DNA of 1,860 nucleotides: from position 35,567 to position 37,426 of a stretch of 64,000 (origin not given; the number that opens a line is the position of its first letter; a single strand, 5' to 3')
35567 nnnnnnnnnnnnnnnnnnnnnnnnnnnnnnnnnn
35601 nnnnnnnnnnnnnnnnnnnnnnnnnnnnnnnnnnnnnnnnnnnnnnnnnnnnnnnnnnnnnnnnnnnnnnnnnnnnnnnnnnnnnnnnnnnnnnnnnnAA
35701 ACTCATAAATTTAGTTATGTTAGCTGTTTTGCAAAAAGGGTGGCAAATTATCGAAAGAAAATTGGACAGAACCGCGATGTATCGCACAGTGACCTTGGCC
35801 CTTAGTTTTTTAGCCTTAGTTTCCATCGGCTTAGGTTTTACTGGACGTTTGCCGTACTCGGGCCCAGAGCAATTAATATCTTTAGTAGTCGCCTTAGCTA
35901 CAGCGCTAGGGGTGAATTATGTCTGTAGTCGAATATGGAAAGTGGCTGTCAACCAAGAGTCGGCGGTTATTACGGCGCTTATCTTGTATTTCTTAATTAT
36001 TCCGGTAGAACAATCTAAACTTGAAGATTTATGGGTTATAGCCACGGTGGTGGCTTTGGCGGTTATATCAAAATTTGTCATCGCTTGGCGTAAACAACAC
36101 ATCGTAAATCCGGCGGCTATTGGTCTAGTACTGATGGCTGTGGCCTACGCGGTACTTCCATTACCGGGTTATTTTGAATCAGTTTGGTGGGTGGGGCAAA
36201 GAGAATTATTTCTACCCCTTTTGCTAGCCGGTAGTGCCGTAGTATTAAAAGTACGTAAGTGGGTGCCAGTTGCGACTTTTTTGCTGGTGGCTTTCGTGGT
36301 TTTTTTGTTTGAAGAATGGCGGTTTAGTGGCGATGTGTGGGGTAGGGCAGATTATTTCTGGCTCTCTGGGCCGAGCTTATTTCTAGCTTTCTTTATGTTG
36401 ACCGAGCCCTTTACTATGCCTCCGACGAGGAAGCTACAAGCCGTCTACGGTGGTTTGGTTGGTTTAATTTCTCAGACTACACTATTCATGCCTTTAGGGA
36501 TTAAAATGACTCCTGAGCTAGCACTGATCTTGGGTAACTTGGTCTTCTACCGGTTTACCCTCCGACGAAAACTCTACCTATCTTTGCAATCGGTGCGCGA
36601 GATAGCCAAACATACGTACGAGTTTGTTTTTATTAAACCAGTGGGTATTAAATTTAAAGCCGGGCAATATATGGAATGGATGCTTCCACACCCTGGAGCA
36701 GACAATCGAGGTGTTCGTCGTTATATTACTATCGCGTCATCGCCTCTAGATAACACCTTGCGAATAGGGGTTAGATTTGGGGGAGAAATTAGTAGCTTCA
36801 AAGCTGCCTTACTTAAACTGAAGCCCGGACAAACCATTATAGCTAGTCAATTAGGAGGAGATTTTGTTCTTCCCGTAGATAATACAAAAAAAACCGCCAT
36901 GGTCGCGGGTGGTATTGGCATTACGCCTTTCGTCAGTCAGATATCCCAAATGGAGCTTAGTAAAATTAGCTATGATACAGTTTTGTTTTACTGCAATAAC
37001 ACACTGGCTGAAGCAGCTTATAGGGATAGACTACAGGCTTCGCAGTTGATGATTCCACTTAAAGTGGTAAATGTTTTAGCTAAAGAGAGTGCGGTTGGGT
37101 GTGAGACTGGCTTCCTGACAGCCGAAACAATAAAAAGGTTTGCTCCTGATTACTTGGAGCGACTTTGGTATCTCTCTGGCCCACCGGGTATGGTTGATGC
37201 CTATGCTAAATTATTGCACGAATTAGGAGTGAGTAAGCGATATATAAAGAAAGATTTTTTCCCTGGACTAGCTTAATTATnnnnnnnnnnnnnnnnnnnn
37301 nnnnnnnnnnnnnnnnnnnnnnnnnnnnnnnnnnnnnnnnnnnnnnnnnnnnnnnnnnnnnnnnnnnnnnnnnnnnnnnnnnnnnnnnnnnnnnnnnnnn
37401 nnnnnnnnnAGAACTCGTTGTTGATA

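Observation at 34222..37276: Compact flavin electron-transfer module: ApbE flavin transferase, an NqrC-like FMN-binding protein, and an NqrB/RnfD-like membrane domain apparently fused to an FNR-type reductase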

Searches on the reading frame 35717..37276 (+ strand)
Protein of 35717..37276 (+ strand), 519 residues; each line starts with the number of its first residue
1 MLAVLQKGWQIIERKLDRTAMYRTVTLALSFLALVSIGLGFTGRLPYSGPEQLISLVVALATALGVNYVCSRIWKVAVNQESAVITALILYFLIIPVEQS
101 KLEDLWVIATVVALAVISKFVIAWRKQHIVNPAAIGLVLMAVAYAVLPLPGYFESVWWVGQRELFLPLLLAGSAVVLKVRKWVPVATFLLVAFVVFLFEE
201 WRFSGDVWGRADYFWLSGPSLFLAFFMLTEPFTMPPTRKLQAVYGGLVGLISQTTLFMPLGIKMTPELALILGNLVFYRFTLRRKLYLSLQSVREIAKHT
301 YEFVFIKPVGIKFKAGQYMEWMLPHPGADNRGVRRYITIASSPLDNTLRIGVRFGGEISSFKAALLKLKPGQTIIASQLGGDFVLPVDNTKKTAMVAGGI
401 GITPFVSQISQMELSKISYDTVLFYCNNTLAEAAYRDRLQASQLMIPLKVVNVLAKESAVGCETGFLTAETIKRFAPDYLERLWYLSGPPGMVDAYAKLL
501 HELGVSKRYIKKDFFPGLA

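Call 3: search_protein_families(library=pfam, proteins=[window:35717-37276:+], max_evalue=1)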
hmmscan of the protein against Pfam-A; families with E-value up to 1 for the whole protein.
window:35717-37276:+ (519 aa): 5 families
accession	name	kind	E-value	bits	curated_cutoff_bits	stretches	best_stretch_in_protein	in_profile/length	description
PF03116.20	NQR2_RnfD_RnfE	-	5.4e-14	52.7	27.7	2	177-275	188-281/296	NQR2, RnfD, RnfE family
PF00175.26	NAD_binding_1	-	1.3e-10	42.3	22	1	395-497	1-108/109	Oxidoreductase NAD-binding domain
PF22290.1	DmmA-like_N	-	0.056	14.3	33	0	384-443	12-68/124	Dimethylamine monooxygenase subunit DmmA-like, N-terminal domain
PF08030.17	NAD_binding_6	-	0.32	11.5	22.2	1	394-411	5-22/156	Ferric reductase NAD binding domain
PF09586.16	YfhO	-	0.8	8.4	28.5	0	90-194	76-180/835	Bacterial membrane protein YfhO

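Call 4: search_protein_families(library=ncbifam, proteins=[window:35717-37276:+], max_evalue=1)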
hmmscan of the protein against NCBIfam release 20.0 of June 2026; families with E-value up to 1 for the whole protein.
window:35717-37276:+ (519 aa): 25 families
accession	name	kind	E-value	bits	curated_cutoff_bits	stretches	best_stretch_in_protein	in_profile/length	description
NF009805.0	PRK13289.1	equivalog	7.6e-19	67.9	432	1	311-515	183-392/399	NO-inducible flavohemoprotein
NF045803.1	MethMoxFADbindMmoC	equivalog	5e-16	58.4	500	1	309-510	136-335/343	aromatic/alkene monooxygenase hydroxylase FAD-binding subunit MmoC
TIGR02160.1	PA_CoA_Oxy5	hypoth_equivalog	5.1e-15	55.1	420.8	1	312-515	32-241/352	1,2-phenylacetyl-CoA epoxidase subunit PaaE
NF040810.1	BenC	equivalog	8.4e-14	51.5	430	1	289-508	108-323/333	benzoate 1,2-dioxygenase electron transfer component BenC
NF058606.1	GlBtMonoRdsGbcB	equivalog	5.4e-13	48.6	500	1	298-510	28-243/362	glycine betaine monooxygenase reductase subunit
NF007964.0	PRK10684.1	equivalog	1.8e-11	43.6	383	1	298-515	22-238/333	NADH oxidoreductase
TIGR01946.1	rnfD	subfamily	2.5e-10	40.3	207.05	2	169-251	205-288/327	RnfABCDGE type electron transport complex subunit D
NF002011.0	PRK00816.1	equivalog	2e-08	33.7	415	2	175-251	233-310/352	electron transport complex subunit RsxD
NF005963.0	PRK08051.1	equivalog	3.5e-08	33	230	1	289-497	7-211/233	NAD(P)H-flavin reductase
TIGR01941.1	nqrF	equivalog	2.5e-07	30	295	1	335-514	223-402/405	NADH:ubiquinone reductase (Na(+)-transporting) subunit F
NF008822.0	PRK11872.1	equivalog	5.8e-07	28.8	402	1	311-510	135-330/341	anthranilate 1,2-dioxygenase electron transfer component AntC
NF000796.0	PRK00054.1-1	equivalog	1.5e-05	24.3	224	1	289-444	7-142/254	dihydroorotate dehydrogenase electron transfer subunit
NF000797.0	PRK00054.1-2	equivalog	5.4e-05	22.6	270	1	287-428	16-154/267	dihydroorotate dehydrogenase electron transfer subunit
NF052252.1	flav_redu_LuxG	exception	0.00029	20.1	340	1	291-495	6-208/232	flavin mononucleotide reductase LuxG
NF040830.1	sulfhyd_ShyC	equivalog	0.00031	20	600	1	331-439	50-157/288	NAD(P)-dependent hydrogenase/sulfhydrogenase 2 subunit gamma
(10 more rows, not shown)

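Call 6: find_homologous_proteins(query=window:35717-37273:+)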
Query window:35717-37273:+ (519 aa): 4374 proteins with E <= 0.001 among 8000 candidates; the best 120 are listed.
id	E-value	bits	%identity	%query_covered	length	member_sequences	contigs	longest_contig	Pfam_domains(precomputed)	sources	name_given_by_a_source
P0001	0.0e+0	1147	100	100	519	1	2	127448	PF00175.27,PF03116.21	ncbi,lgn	-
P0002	2.1e-252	856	74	100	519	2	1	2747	PF00175.27,PF03116.21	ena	-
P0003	8.8e-250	848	74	98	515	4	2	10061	PF00175.27,PF03116.21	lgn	-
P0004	2.5e-247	840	73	98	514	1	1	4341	PF00175.27,PF03116.21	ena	-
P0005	1.6e-237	807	71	98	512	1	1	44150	PF00175.27,PF03116.21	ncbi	-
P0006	3.9e-226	770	67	100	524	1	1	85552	PF00175.27,PF03116.21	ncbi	-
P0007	2.4e-222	757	66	100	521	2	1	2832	PF00175.27,PF03116.21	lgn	-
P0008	2.4e-214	731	65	98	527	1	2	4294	PF00175.27,PF03116.21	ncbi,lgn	-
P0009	2.8e-214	731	64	99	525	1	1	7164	PF00175.27,PF03116.21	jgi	jgi:glycine betaine catabolism B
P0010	6.0e-214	730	64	99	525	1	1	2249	PF00175.27,PF03116.21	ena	-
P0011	6.6e-214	729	63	99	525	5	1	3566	PF00175.27,PF03116.21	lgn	-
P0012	1.3e-212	725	66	96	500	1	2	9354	PF00175.27,PF03116.21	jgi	jgi:ferredoxin-NADP reductase/Na+-translocating ferredoxin:NAD+ oxidoreductase RnfD subunit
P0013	5.2e-211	720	64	98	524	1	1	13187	PF00175.27,PF03116.21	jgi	jgi:glycine betaine catabolism B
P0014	1.9e-209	715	62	98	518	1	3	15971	PF00175.27,PF03116.21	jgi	jgi:ferredoxin-NADP reductase/Na+-translocating ferredoxin:NAD+ oxidoreductase RnfD subunit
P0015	6.4e-209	713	62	99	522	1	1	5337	PF00175.27,PF03116.21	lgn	-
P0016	7.7e-209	713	61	100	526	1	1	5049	PF00175.27,PF03116.21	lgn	-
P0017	1.9e-208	711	65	98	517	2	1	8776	PF00175.27,PF03116.21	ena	-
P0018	3.7e-207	707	62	98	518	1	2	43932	PF00175.27,PF03116.21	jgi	jgi:ferredoxin-NADP reductase/Na+-translocating ferredoxin:NAD+ oxidoreductase RnfD subunit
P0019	6.1e-207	706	63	96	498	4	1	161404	PF00175.27,PF03116.21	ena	-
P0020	7.6e-206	703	61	100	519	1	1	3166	PF00175.27,PF03116.21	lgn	-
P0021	1.1e-205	702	62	98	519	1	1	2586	PF00175.27,PF03116.21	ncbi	-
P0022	8.0e-205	700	63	100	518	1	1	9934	PF00175.27,PF03116.21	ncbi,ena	-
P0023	8.5e-204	696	61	100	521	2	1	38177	PF00175.27,PF03116.21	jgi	jgi:ferredoxin-NADP reductase/Na+-translocating ferredoxin:NAD+ oxidoreductase RnfD subunit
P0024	9.4e-203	693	61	98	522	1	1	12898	PF00175.27,PF03116.21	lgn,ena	-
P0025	5.0e-202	690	61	100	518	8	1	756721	PF00175.27,PF03116.21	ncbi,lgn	-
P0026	1.1e-201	689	64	96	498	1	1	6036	PF00175.27,PF03116.21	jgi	jgi:ferredoxin-NADP reductase/Na+-translocating ferredoxin:NAD+ oxidoreductase RnfD subunit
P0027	4.7e-201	687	59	100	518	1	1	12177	PF00175.27,PF03116.21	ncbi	-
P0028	1.1e-199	683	60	100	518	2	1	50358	PF00175.27,PF03116.21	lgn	-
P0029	1.9e-199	682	62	98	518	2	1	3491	PF00175.27,PF03116.21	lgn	-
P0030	2.4e-199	681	62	98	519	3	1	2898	PF00175.27,PF03116.21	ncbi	-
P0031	2.5e-199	681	61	100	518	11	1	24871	PF00175.27,PF03116.21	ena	-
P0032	3.6e-197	674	61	98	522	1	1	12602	PF00175.27,PF03116.21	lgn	-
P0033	4.7e-197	674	60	98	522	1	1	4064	PF00175.27,PF03116.21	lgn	-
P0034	1.1e-196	673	60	100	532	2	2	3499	PF00175.27,PF03116.21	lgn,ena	-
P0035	1.1e-196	673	59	100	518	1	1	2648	PF00175.27,PF03116.21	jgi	-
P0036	4.5e-196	671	60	99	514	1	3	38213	PF00175.27,PF03116.21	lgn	-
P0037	9.8e-196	670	61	100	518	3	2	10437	PF00175.27,PF03116.21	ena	-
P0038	2.0e-195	669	59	100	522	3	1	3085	PF00175.27,PF03116.21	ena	-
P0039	6.3e-194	664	60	100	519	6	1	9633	PF00175.27,PF03116.21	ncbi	-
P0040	2.3e-192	658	59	99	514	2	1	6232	PF00175.27,PF03116.21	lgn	-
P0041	9.6e-192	656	57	100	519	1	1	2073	PF00175.27,PF03116.21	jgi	jgi:glycine betaine catabolism B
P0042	1.3e-191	656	59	99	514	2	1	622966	PF00175.27,PF03116.21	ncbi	ncbi:MAG: RnfABCDGE type electron transport complex subunit D [Candidatus Paceibacterota bacterium]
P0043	1.4e-191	656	59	100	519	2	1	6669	PF00175.27,PF03116.21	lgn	-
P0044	3.8e-191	654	59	98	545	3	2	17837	PF00175.27,PF03116.21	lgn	-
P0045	1.2e-190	653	58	99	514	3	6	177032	PF00175.27,PF03116.21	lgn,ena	-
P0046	2.2e-190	652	57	100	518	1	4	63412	PF00175.27,PF03116.21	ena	-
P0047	1.6e-189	649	57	100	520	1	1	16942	PF00175.27,PF03116.21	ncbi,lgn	-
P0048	3.0e-189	648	59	100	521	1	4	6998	PF00175.27,PF03116.21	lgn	-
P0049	1.2e-188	646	57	99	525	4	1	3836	PF00175.27,PF03116.21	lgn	-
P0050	1.3e-188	646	58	100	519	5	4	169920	PF00175.27,PF03116.21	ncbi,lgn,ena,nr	ncbi:MAG: RnfABCDGE type electron transport complex subunit D [Candidatus Pacebacteria bacterium]|nr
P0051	4.9e-188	644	58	99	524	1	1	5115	PF00175.27,PF03116.21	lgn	-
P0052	9.5e-187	640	57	99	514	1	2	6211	PF00175.27,PF03116.21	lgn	-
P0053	3.9e-186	638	58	99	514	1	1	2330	PF00175.27,PF03116.21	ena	-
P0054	2.5e-185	635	57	100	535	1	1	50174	PF00175.27,PF03116.21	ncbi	-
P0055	1.2e-184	633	56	99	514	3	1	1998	PF00175.27,PF03116.21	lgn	-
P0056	6.6e-184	630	58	98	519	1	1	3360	PF00175.27,PF03116.21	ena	-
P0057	1.3e-183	630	58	99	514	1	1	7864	PF00175.27,PF03116.21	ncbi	-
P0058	2.3e-183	629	56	98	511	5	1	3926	PF00175.27,PF03116.21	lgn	-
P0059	1.1e-182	626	57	98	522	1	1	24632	PF00175.27,PF03116.21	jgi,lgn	-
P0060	2.8e-181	622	58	97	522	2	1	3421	PF00175.27,PF03116.21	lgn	-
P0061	3.4e-181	622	56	98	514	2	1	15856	PF00175.27,PF03116.21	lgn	-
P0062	7.4e-181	620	58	97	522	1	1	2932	PF00175.27,PF03116.21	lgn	-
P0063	1.1e-178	613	56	98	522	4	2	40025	PF00175.27,PF03116.21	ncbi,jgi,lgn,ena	jgi:ferredoxin-NADP reductase/Na+-translocating ferredoxin:NAD+ oxidoreductase RnfD subunit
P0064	1.6e-177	609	58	100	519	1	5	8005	PF00175.27,PF03116.21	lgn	-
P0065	2.5e-177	609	56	100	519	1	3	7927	PF00175.27,PF03116.21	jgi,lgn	-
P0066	6.5e-177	607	56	97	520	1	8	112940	PF00175.27,PF03116.21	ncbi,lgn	-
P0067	9.8e-177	607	55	98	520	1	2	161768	PF00175.27,PF03116.21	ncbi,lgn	-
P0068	1.3e-176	606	57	98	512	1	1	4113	PF00175.27,PF03116.21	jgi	-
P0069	1.7e-176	606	54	98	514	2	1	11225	PF00175.27,PF03116.21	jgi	jgi:ferredoxin-NADP reductase/Na+-translocating ferredoxin:NAD+ oxidoreductase RnfD subunit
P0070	1.9e-176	606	58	97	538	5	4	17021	PF00175.27,PF03116.21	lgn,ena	-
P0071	2.8e-176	605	57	97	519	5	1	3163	PF00175.27,PF03116.21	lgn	-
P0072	2.9e-176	605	57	98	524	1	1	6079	PF00175.27,PF03116.21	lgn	-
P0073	1.7e-175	603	58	97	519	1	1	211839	PF00175.27,PF03116.21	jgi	jgi:glycine betaine catabolism B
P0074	3.8e-175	602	55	100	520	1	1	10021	PF00175.27,PF03116.21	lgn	-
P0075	4.5e-175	601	55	100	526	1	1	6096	PF00175.27,PF03116.21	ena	-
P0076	6.8e-175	601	58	97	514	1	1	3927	PF00175.27,PF03116.21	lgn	-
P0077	3.2e-174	599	54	100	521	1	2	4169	PF00175.27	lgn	-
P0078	5.2e-174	598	55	98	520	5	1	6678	PF00175.27,PF03116.21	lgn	-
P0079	9.5e-174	597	56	96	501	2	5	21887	PF00175.27,PF03116.21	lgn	-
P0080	1.9e-173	596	54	100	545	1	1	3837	PF00175.27,PF03116.21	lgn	-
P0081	2.1e-173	596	55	97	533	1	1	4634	PF00175.27,PF03116.21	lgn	-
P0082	7.1e-173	594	53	100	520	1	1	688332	PF00175.27,PF03116.21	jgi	jgi:ferredoxin-NADP reductase/Na+-translocating ferredoxin:NAD+ oxidoreductase RnfD subunit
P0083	1.9e-172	593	52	100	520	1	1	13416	PF00175.27,PF03116.21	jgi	jgi:ferredoxin-NADP reductase/Na+-translocating ferredoxin:NAD+ oxidoreductase RnfD subunit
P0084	3.2e-172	592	55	100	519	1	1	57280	PF00175.27,PF03116.21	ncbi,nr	ncbi:RnfABCDGE type electron transport complex subunit D [Patescibacteria group bacterium]|nr:RnfABC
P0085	4.3e-172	592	53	100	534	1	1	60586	PF00175.27,PF03116.21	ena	-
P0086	2.1e-171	589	53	98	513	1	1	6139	PF00175.27,PF03116.21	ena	-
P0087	2.2e-171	589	55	99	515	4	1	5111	PF00175.27,PF03116.21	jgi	jgi:ferredoxin-NADP reductase/Na+-translocating ferredoxin:NAD+ oxidoreductase RnfD subunit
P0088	2.6e-171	589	54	100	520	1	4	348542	PF00175.27,PF03116.21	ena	-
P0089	5.9e-171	588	54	100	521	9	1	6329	PF00175.27,PF03116.21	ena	-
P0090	9.1e-171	587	54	99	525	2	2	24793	PF00175.27,PF03116.21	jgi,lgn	jgi:ferredoxin-NADP reductase/Na+-translocating ferredoxin:NAD+ oxidoreductase RnfD subunit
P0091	1.1e-170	587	56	98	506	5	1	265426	PF00175.27,PF03116.21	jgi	jgi:glycine betaine catabolism B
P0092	1.4e-170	587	53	99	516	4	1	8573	PF00175.27,PF03116.21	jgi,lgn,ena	-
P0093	2.9e-170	585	53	100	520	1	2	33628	PF00175.27,PF03116.21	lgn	-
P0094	4.9e-170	585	53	99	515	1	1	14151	PF00175.27,PF03116.21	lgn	-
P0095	4.8e-169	581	56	98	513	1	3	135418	PF00175.27,PF03116.21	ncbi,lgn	-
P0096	5.0e-169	581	55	98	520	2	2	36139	PF00175.27,PF03116.21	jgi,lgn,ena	-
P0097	1.8e-168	580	53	100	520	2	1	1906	PF00175.27,PF03116.21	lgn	-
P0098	1.8e-168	580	54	98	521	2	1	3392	PF00175.27,PF03116.21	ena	-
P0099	3.4e-168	579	53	100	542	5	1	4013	PF00175.27,PF03116.21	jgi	-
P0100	4.8e-168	578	53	98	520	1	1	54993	PF00175.27,PF03116.21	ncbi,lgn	-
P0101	6.1e-168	578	59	85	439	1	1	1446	PF00175.27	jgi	jgi:ferredoxin-NADP reductase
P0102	7.9e-168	577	54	100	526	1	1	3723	PF00175.27,PF03116.21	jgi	jgi:ferredoxin-NADP reductase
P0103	7.7e-166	571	54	98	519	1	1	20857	PF00175.27,PF03116.21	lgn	-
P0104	9.7e-166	571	54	98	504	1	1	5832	PF00175.27,PF03116.21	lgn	-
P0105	1.1e-165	570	53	97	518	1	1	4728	PF00175.27,PF03116.21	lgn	-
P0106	3.5e-165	569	53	99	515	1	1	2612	PF00175.27,PF03116.21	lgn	-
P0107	6.3e-165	568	55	98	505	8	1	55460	PF00175.27,PF03116.21,PF00970.31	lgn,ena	-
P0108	3.7e-164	565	52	100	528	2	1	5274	PF00175.27,PF03116.21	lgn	-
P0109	4.0e-164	565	54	98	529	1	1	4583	PF00175.27,PF03116.21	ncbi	-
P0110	1.1e-163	564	55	93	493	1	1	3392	PF00175.27,PF03116.21,PF00970.31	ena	-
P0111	1.4e-163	563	60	85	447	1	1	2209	PF00175.27,PF03116.21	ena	-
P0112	1.6e-163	563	51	98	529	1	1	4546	PF00175.27,PF03116.21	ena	-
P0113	1.6e-162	560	52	98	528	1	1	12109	PF00175.27,PF03116.21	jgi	jgi:ferredoxin-NADP reductase/Na+-translocating ferredoxin:NAD+ oxidoreductase RnfD subunit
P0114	5.3e-162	558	52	100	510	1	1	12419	PF00175.27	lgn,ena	-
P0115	7.3e-162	558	53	98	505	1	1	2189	PF00175.27,PF03116.21,PF00970.31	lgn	-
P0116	1.3e-161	557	54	100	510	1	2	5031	PF00175.27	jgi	jgi:ferredoxin-NADP reductase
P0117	1.8e-161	556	52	98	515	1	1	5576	PF00175.27,PF03116.21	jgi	-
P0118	2.2e-161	556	52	98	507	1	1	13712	PF00175.27,PF03116.21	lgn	-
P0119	4.1e-161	555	51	98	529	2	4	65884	PF00175.27,PF03116.21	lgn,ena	-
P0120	1.0e-160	554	53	98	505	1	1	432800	PF00175.27,PF03116.21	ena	-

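Call 13: find_related_loci(query=A1, collection=genome_contigs, flank=6000)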
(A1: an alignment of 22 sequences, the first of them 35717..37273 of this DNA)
Query A1 (519 aa) in genome_contigs; peptide patterns used: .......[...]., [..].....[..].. (x = any residue, [..] = any of these).
600 stretches matched a pattern (row limit reached: there are more); 255 encode a relative of the query (tblastn E <= 1e-3); the best 80 are kept; 80 distinct loci.
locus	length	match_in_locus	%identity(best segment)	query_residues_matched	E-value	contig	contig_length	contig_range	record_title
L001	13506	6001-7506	39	10-517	4e-95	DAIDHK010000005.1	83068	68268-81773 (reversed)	MAG TPA_asm: Candidatus Levyibacteriota bacterium isolate clean343 NODE_5_length_83068_cov_11.519008, whole genome shotg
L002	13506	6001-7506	39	12-519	6e-95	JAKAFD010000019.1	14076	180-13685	MAG: bacterium isolate WY1.bin77 NODE_6724_length_14076_cov_3.143093, whole genome shotgun sequence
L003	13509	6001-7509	40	12-517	3e-100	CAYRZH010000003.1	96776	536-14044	MAG TPA_asm: uncultured Candidatus Saccharibacteria bacterium isolate binchicken_co16_374 genome assembly, contig: NODE_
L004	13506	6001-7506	37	10-518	6e-94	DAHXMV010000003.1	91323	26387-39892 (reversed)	MAG TPA_asm: Candidatus Amesbacteria bacterium isolate clean1627 NODE_3_length_91323_cov_18.121024, whole genome shotgun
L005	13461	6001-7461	37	12-519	5e-93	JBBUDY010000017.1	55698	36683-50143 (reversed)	MAG: Patescibacteria group bacterium isolate H32-bin018_1 H32_bin018_1_000000000017, whole genome shotgun sequence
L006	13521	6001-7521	37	4-519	6e-93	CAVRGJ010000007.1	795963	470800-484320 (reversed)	MAG: uncultured Alphaproteobacteria bacterium isolate MFD05442.bin.1.334 genome assembly, contig: contig_24632, whole ge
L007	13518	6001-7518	37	6-518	7e-91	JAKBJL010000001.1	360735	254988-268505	MAG: bacterium isolate DBS2-5.bin62 NODE_3_length_360735_cov_7.981462, whole genome shotgun sequence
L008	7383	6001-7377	39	12-478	8e-90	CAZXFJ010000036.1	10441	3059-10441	MAG TPA_asm: uncultured Gammaproteobacteria bacterium isolate SRP292972_co1_15 genome assembly, contig: NODE_2637_length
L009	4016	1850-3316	40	12-519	4e-90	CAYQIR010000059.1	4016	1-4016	MAG TPA_asm: uncultured Candidatus Saccharibacteria bacterium isolate binchicken_co38_1169 genome assembly, contig: NODE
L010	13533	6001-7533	37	6-519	3e-89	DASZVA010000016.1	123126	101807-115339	MAG TPA_asm: Candidatus Peribacteraceae bacterium isolate SMAG_U6119 k141_573465, whole genome shotgun sequence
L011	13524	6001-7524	35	9-519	2e-87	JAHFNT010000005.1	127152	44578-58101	MAG: Candidatus Nomurabacteria bacterium isolate nzgw487 NODE_108_length_127153_cov_5.038156, whole genome shotgun seque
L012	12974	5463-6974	36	5-517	3e-85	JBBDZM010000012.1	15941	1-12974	MAG: Patescibacteria group bacterium isolate LejiaD_49_69 Lejia_D_5820_length_15941_cov_42, whole genome shotgun sequenc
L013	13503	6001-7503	35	12-518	3e-84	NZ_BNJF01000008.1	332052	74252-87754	Ktedonospora formicarum strain SOSP1-1 sequence08, whole genome shotgun sequence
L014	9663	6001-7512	36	10-519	1e-82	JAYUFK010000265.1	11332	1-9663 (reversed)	MAG: Methylocapsa sp. isolate GFS_7720 GFS_7720_264, whole genome shotgun sequence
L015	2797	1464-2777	37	10-458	2e-83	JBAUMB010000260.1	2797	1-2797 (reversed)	MAG: Anaerolineales bacterium isolate MFD05467_ilm_asm_bin9 k127_159588, whole genome shotgun sequence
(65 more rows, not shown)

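Call 15: find_encoding_contigs(protein=P0001, flank=8000, max_places=2)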
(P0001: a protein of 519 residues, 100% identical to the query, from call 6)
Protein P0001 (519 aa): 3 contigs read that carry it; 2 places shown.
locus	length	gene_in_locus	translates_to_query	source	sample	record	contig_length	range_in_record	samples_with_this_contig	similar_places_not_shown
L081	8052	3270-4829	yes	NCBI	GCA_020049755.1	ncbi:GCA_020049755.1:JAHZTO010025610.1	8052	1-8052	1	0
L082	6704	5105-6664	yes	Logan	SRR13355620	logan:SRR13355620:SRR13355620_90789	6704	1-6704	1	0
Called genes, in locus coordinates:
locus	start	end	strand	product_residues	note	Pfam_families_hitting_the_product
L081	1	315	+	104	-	?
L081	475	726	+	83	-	PF02823:ATP-synt_DE_N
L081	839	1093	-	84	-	-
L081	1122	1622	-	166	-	-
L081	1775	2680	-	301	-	PF02424:ApbE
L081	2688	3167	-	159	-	PF04205:FMN_bind (faint)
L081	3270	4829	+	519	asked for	PF03116:NQR2_RnfD_RnfE (weak), PF00175:NAD_binding_1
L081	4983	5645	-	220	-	PF03167:UDG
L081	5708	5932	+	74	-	PF09834:DUF2061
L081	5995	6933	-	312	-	PF01149:Fapy_DNA_glyco, PF06831:H2TH, PF06827:zf-FPG_IleRS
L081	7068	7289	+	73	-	-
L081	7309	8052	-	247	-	?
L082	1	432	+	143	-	?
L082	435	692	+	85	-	-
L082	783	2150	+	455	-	PF02874:ATP-synt_ab_N, PF00006:ATP-synt_ab, PF22919:ATP-synt_VA_C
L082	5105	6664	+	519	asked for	PF03116:NQR2_RnfD_RnfE (weak), PF00175:NAD_binding_1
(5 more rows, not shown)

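Call 16: find_encoding_contigs(protein=P0006, flank=5000, max_places=1)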
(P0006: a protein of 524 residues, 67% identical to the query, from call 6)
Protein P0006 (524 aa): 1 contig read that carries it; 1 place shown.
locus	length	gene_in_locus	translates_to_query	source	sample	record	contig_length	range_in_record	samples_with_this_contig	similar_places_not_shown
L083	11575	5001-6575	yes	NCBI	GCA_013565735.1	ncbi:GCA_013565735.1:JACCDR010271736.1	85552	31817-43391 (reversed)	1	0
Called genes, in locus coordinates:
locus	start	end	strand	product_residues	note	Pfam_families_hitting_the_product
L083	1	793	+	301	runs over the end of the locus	PF00231:ATP-synt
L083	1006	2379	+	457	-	PF02874:ATP-synt_ab_N, PF00006:ATP-synt_ab, PF22919:ATP-synt_VA_C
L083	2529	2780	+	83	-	PF02823:ATP-synt_DE_N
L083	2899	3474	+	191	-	-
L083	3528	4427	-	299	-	PF02424:ApbE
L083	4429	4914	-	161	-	-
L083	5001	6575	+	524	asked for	PF03116:NQR2_RnfD_RnfE (weak), PF00175:NAD_binding_1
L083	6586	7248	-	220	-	PF03167:UDG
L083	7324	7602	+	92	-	PF09834:DUF2061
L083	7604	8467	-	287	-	PF01149:Fapy_DNA_glyco, PF06831:H2TH, PF06827:zf-FPG_IleRS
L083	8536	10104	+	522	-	PF13385:Laminin_G_3, PF09603:Fib_succ_major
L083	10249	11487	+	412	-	PF22422:MGH1-like_GH, PF01204:Trehalase, PF03200:Glyco_hydro_63 (weak)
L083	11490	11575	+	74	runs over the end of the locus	-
